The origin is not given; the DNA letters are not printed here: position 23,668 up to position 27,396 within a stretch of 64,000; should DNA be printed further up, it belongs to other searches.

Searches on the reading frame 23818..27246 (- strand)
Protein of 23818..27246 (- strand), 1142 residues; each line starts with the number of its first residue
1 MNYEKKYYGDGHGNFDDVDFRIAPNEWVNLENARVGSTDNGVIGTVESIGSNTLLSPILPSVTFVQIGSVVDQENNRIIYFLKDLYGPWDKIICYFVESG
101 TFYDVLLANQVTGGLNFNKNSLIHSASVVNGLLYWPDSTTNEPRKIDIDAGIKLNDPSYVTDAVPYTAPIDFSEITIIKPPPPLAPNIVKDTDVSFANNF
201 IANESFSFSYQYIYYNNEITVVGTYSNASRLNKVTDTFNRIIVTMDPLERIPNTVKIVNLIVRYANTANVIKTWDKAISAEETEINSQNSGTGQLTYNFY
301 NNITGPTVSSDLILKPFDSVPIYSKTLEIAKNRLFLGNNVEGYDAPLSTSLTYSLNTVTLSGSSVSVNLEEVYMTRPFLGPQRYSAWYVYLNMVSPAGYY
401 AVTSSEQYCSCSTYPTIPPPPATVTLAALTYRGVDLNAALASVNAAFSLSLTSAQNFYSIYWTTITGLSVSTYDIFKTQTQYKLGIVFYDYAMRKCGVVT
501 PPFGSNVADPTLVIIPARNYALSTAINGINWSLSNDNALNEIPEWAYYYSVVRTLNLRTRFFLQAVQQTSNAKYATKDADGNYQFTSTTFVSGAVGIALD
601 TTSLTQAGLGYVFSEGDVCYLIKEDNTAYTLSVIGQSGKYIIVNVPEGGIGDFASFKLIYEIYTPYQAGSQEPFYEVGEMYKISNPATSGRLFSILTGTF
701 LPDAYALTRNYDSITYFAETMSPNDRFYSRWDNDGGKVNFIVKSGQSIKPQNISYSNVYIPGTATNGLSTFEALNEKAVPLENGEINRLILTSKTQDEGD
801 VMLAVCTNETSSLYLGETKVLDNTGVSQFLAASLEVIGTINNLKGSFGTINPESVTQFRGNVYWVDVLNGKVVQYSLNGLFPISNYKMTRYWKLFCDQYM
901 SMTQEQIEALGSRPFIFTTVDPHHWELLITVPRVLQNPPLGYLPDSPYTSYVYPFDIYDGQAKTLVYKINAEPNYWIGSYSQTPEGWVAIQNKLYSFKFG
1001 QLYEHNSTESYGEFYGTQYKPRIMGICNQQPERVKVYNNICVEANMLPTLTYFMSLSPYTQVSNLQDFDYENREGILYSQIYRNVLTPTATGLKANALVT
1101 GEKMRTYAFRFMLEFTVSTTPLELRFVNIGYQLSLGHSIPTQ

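Call 8: search_protein_families(library=phrogs, proteins=[window:23818-27246:-], max_evalue=0.00001)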
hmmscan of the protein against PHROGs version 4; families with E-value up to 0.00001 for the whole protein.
window:23818-27246:- (1142 aa): 2 families
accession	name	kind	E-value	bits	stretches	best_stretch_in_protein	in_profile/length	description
phrog_14478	-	head and packaging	3.2e-36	125.4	2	17-345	13-339/1474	virion structural protein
phrog_18548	-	unknown function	1.4e-07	32.4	1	963-1045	3-85/241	-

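Call 11: search_protein_families(library=pfam, proteins=[window:23818-27246:-], max_evalue=0.01)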
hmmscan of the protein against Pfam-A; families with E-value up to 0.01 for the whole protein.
window:23818-27246:- (1142 aa): 1 family
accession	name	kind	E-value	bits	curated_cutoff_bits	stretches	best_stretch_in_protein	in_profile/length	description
PF25729.1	crAss_MUZ_C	-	1e-05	26.3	27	1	1010-1084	2-83/83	Crassvirus muzzle protein C-terminal domain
